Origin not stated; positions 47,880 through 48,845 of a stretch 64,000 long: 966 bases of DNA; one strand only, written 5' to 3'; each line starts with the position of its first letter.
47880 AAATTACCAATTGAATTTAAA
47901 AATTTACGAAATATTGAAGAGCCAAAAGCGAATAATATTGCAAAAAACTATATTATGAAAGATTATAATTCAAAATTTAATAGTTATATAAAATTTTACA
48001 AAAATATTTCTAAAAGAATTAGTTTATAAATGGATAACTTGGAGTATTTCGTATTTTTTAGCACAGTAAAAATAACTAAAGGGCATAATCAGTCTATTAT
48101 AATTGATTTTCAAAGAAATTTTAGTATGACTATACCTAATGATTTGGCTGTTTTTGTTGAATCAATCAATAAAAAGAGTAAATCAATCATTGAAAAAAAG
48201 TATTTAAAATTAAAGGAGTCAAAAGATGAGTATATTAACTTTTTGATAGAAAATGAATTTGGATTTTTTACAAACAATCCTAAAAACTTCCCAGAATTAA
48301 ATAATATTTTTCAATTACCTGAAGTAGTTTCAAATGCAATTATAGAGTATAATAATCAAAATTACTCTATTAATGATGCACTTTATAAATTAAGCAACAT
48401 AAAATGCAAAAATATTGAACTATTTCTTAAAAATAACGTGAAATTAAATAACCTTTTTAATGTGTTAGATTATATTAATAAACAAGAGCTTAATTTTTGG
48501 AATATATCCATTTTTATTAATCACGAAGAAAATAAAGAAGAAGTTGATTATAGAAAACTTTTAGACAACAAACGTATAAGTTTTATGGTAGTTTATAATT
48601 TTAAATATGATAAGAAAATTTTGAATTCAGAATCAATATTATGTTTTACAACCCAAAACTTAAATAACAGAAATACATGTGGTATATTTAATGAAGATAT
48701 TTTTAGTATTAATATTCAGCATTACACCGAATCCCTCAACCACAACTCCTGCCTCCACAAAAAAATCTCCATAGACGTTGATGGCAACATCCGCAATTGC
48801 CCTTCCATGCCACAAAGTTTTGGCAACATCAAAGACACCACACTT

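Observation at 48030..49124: SPASM domain with all seven Cys, but no radical-SAM CxxxCxxC cluster motif upstream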

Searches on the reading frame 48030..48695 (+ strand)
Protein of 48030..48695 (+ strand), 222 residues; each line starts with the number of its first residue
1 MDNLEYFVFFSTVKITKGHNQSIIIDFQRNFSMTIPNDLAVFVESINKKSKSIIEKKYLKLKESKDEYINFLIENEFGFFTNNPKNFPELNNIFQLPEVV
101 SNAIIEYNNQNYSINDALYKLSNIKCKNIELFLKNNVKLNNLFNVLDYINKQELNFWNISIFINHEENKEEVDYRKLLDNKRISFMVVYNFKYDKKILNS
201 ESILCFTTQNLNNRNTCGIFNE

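Call 54: search_protein_families(library=pfam, proteins=[window:48030-48695:+], max_evalue=10)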
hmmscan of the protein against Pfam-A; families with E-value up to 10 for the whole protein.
seq(222 aa): 0 families
